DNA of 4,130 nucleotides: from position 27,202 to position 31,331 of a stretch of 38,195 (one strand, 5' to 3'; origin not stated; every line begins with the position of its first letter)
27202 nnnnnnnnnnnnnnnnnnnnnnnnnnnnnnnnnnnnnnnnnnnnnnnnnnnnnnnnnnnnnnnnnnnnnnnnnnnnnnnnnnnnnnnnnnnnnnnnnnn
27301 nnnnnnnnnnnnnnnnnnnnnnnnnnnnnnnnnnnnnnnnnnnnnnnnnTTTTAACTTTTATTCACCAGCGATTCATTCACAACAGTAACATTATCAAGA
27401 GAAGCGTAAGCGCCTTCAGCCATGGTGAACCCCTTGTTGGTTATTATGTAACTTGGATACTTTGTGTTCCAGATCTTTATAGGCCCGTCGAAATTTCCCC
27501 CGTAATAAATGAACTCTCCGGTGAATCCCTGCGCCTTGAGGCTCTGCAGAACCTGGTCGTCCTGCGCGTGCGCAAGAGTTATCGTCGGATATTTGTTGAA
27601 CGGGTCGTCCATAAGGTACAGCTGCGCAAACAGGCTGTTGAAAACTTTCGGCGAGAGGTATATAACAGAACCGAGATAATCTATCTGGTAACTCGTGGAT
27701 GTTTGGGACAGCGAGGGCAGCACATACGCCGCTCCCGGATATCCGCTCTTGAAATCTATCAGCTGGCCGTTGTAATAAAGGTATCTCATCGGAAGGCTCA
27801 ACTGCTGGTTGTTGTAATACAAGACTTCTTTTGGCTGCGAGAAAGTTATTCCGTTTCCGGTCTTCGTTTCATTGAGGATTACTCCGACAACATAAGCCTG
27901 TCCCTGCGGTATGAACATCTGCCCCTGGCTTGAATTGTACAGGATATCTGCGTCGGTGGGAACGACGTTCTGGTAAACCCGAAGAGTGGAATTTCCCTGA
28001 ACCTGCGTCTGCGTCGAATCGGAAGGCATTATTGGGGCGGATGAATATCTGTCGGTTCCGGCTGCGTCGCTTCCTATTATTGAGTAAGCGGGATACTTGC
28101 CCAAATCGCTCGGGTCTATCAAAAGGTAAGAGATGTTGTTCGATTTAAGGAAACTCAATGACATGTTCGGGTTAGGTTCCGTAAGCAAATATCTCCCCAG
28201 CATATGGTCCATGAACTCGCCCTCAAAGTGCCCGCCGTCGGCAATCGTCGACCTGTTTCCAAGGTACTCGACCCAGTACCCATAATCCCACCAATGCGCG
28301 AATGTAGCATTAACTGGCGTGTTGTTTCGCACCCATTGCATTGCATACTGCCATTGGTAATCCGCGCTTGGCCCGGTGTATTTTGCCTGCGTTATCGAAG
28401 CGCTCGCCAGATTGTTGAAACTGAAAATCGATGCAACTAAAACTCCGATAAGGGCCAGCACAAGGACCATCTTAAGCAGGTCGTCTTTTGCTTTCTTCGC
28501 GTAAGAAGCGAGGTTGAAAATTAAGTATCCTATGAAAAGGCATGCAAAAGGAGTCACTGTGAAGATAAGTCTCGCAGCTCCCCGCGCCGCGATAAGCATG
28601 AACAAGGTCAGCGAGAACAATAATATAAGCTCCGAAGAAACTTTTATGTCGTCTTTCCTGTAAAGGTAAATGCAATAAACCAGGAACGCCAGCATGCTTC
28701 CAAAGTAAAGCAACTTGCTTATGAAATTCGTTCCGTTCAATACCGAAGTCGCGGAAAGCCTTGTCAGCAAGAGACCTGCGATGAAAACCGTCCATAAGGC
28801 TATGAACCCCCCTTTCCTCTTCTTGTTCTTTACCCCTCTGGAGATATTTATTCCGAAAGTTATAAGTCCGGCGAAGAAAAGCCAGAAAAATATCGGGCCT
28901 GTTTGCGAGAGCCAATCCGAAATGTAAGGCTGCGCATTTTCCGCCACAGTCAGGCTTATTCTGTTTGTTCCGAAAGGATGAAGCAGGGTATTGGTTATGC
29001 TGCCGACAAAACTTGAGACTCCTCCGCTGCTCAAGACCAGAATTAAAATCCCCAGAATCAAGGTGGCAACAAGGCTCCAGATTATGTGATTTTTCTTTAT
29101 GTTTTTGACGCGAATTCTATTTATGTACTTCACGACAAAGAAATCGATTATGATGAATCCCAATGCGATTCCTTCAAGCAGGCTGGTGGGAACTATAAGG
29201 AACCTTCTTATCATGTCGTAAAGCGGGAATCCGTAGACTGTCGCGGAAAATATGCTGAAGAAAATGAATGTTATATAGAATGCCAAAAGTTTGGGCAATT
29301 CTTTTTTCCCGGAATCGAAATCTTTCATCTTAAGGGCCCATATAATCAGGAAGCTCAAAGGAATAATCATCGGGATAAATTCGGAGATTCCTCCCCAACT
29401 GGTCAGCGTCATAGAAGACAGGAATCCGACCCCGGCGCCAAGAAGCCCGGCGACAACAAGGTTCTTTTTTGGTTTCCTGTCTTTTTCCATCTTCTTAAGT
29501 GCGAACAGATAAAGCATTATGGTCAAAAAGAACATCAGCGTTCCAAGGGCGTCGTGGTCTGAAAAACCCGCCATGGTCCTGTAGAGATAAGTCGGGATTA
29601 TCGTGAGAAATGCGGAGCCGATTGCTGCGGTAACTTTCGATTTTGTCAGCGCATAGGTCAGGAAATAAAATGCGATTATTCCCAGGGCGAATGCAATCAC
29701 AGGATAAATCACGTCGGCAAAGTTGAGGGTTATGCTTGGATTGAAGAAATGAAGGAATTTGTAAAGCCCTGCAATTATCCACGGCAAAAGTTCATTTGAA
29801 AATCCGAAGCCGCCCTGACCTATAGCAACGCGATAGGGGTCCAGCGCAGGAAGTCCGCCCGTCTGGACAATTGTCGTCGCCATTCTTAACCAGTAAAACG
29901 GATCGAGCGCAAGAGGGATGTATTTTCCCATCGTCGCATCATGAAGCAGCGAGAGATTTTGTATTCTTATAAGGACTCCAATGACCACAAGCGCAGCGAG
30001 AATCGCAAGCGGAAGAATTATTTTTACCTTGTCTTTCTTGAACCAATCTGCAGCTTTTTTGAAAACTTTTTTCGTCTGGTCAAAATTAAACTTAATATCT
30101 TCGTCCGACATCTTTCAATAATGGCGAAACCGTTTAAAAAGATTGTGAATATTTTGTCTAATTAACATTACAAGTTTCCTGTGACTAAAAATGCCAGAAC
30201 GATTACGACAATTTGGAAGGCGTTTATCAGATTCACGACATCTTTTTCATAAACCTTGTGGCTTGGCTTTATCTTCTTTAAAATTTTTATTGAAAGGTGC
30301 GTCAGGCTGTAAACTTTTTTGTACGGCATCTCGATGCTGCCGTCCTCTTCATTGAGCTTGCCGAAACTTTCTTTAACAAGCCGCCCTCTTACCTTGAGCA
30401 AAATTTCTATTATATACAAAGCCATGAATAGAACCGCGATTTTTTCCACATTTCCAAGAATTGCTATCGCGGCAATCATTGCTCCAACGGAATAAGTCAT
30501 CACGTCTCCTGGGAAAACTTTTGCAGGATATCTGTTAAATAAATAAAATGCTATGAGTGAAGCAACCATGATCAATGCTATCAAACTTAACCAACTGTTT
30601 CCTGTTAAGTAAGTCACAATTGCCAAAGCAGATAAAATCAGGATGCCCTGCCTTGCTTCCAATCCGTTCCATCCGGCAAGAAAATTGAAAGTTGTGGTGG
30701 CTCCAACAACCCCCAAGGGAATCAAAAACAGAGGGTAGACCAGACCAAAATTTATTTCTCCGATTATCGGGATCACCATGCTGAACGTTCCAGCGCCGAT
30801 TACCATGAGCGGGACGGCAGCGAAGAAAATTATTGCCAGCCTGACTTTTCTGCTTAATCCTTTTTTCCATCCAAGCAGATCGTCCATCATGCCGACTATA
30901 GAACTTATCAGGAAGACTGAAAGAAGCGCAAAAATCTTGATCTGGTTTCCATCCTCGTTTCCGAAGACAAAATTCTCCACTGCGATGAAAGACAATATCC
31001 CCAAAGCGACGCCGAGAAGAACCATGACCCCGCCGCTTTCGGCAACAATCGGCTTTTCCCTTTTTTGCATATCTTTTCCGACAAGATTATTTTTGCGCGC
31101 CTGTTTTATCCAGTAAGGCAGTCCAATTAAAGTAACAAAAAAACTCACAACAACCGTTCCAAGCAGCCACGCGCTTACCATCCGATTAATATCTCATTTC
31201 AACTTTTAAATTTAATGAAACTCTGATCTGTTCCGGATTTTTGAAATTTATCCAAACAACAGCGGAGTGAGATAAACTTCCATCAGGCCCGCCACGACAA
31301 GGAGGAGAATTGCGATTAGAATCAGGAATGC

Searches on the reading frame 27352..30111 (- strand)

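Call 10: search_protein_families(library=pfam, proteins=[window:27352-30111:-])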
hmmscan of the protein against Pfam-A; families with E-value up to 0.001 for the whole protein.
window:27352-30111:- (919 aa): 3 families
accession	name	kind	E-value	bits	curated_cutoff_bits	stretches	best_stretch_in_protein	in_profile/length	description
PF02516.20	STT3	-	5.4e-11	43.1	24.5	1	56-296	19-244/405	Oligosaccharyl transferase STT3, N-terminal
PF21436.2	STT3-PglB_core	-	1.3e-06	29.4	23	1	606-632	7-33/131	STT3/PglB/AglB core domain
PF10860.13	DUF2661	-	0.00043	20.8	23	0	762-835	36-108/113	Protein of unknown function (DUF2661)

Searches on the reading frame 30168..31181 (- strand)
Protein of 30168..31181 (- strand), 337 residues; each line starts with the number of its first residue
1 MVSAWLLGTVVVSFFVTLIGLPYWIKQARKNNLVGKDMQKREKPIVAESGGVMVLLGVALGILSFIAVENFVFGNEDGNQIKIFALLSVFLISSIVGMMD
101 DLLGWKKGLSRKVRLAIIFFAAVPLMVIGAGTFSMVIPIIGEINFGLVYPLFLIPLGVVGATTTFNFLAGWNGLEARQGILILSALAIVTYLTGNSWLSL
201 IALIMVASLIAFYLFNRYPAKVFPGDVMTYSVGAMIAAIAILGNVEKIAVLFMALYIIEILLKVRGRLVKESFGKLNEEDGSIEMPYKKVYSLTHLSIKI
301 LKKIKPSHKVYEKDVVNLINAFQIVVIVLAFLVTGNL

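Call 10: search_protein_families(library=pfam, proteins=[window:30168-31181:-])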
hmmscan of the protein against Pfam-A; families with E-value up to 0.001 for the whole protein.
window:30168-31181:- (337 aa): 1 family
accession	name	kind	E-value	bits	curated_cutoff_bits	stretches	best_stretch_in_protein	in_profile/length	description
PF00953.26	Glycos_transf_4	-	2.4e-31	109.3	27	1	84-243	2-159/160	Glycosyl transferase family 4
